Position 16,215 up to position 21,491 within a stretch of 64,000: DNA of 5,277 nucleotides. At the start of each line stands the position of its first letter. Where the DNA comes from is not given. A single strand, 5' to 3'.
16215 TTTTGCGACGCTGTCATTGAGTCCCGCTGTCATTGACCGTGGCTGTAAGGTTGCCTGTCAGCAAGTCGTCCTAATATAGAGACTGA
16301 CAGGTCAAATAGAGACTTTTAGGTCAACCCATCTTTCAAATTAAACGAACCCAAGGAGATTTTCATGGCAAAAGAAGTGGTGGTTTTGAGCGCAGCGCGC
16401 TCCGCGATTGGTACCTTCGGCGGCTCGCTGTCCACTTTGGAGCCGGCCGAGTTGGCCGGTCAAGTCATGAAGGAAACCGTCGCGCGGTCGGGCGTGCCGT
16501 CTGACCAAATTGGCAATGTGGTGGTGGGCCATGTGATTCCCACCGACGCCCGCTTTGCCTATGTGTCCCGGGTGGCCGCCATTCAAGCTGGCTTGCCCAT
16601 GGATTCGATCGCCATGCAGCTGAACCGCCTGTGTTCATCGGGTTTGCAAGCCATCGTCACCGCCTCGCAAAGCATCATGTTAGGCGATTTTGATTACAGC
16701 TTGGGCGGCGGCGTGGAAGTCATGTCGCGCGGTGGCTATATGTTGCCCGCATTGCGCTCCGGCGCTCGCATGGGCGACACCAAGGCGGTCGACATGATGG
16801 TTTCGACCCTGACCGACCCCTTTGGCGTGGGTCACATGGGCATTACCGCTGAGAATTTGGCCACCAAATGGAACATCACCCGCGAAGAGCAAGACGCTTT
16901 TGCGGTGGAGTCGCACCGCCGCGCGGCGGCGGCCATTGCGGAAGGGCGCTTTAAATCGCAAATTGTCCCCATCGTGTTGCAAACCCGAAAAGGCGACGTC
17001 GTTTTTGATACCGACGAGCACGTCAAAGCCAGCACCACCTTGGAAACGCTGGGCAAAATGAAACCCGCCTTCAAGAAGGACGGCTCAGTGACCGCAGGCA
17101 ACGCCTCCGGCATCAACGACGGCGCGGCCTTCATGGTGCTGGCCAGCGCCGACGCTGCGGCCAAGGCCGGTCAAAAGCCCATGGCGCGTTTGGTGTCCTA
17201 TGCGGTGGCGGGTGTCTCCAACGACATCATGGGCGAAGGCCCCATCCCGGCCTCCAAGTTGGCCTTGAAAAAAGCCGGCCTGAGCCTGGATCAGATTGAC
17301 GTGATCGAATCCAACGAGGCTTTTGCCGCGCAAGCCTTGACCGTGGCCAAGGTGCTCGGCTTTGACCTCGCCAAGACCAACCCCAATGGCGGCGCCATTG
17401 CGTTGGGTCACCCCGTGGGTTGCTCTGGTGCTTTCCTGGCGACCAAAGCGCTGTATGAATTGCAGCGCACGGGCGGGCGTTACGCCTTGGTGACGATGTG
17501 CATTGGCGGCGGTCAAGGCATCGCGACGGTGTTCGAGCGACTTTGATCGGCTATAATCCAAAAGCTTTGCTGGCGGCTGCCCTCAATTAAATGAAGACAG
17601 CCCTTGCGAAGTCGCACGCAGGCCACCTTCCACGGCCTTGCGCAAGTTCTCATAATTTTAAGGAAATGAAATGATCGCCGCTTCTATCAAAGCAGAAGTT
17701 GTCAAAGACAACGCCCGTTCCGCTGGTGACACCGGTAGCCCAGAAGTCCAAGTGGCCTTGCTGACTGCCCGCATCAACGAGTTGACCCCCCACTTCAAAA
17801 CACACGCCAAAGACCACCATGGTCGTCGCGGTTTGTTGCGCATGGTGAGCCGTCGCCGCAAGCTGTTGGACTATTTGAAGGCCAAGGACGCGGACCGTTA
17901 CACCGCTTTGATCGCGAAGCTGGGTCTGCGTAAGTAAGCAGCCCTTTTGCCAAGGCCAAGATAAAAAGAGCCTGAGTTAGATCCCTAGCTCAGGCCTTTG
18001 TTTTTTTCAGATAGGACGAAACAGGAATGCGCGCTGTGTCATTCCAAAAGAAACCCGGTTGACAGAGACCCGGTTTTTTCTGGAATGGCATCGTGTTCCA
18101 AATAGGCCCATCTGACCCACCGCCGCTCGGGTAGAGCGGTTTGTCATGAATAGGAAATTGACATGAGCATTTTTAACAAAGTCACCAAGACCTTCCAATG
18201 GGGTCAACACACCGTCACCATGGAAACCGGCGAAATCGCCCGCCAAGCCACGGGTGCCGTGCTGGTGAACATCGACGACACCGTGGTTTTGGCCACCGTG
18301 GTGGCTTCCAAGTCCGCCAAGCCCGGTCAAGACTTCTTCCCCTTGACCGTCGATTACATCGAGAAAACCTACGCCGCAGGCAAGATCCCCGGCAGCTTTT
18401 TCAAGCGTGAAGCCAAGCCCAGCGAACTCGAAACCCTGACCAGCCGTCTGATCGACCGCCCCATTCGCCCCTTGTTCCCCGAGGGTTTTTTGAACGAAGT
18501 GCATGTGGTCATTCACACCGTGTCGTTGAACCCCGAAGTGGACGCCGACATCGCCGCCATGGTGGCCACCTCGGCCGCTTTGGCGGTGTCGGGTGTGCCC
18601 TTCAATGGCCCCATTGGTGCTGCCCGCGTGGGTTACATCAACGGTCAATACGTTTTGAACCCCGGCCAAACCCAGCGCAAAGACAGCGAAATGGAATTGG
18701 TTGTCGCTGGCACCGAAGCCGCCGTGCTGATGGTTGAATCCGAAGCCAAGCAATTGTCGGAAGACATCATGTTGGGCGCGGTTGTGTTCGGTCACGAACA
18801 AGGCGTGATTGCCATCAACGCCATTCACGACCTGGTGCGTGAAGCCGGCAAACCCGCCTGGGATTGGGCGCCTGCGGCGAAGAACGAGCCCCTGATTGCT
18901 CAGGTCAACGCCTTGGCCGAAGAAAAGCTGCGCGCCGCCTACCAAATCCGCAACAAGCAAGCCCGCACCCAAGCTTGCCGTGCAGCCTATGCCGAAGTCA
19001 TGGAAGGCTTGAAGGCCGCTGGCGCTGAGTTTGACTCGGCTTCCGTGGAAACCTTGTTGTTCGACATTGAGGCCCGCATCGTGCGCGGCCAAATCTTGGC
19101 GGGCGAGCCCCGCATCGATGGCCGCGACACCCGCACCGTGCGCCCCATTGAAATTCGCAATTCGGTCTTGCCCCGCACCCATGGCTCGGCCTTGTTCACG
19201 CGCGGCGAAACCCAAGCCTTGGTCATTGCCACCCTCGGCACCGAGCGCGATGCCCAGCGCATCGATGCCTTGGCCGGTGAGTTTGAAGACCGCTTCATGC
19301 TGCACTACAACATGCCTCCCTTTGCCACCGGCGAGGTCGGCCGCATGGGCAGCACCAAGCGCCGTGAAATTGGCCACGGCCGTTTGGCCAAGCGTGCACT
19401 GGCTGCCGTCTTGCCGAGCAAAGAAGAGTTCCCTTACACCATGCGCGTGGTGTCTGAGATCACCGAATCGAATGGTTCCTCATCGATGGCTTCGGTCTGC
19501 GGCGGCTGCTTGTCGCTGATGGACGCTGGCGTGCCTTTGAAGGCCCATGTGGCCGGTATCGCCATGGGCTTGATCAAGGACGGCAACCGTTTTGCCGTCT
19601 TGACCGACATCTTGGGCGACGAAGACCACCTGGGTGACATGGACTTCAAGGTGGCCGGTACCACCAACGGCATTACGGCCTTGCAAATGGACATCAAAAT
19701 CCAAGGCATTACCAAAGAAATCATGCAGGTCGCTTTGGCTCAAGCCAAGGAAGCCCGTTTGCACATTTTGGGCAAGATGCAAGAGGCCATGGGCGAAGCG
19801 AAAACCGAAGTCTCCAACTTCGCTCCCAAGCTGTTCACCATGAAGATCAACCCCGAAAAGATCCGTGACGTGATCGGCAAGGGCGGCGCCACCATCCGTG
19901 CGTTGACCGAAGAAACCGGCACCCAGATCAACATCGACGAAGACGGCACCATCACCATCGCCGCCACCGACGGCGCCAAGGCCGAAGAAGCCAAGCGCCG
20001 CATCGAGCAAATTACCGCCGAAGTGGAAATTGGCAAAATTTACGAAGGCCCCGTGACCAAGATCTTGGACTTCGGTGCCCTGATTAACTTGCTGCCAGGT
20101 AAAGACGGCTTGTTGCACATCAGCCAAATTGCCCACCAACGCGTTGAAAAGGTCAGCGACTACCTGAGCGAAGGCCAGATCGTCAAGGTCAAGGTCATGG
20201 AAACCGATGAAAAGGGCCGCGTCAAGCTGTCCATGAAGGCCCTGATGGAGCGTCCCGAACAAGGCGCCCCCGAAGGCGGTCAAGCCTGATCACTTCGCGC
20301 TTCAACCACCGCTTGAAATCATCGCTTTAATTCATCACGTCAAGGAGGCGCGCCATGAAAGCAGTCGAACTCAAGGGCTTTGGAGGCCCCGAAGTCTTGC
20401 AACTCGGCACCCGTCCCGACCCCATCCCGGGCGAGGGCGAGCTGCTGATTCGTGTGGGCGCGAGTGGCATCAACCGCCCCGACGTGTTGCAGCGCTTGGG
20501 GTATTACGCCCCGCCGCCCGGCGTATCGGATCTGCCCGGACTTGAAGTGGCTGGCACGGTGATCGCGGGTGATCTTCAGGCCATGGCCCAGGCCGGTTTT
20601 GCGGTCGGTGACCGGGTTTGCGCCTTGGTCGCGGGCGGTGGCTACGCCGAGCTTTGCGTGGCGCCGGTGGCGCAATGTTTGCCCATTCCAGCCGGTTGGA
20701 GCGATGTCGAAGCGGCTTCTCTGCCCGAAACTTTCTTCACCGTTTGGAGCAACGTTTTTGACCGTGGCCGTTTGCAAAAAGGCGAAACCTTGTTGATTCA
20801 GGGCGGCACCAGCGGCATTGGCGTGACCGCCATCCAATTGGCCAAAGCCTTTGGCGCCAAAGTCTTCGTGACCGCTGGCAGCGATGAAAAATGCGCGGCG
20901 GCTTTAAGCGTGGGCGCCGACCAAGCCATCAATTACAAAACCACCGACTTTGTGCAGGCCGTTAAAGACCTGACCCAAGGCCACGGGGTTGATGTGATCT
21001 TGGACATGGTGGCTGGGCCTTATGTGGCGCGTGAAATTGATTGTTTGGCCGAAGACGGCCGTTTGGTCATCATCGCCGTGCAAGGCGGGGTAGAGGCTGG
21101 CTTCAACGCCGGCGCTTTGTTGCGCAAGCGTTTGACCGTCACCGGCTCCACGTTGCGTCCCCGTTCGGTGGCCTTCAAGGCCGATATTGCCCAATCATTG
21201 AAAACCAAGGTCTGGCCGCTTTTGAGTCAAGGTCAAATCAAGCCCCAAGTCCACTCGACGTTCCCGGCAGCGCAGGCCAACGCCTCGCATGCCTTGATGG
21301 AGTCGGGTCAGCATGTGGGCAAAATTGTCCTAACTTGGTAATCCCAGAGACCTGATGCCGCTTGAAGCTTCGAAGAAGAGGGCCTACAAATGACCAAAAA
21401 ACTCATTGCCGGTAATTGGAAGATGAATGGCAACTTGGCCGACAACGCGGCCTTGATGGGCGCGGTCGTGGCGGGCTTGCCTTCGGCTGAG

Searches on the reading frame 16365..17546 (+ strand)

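Call 51: search_protein_families(library=pfam, proteins=[window:16365-17546:+], max_evalue=0.00001)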
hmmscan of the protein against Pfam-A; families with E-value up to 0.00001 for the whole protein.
window:16365-17546:+ (393 aa): 2 families
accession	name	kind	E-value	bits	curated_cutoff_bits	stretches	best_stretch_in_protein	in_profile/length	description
PF00108.29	Thiolase_N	-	2.9e-86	289.5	26.4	1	5-262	1-259/260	Thiolase, N-terminal domain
PF02803.24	Thiolase_C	-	3.5e-46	156.3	27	1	271-392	2-123/123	Thiolase, C-terminal domain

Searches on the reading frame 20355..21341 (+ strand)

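Call 51: search_protein_families(library=pfam, proteins=[window:20355-21341:+], max_evalue=0.00001)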
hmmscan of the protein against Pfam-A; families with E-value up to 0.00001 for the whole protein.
window:20355-21341:+ (328 aa): 3 families
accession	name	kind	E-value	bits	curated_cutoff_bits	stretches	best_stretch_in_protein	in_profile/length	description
PF00107.32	ADH_zinc_N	-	1.4e-31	109.6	31.8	1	154-269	1-116/129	Zinc-binding dehydrogenase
PF13602.12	ADH_zinc_N_2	-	8.7e-26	91.9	27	1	187-326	2-134/134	Zinc-binding dehydrogenase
PF08240.17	ADH_N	-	4.3e-12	46.6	23.5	1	26-112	1-103/104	Alcohol dehydrogenase GroES-like domain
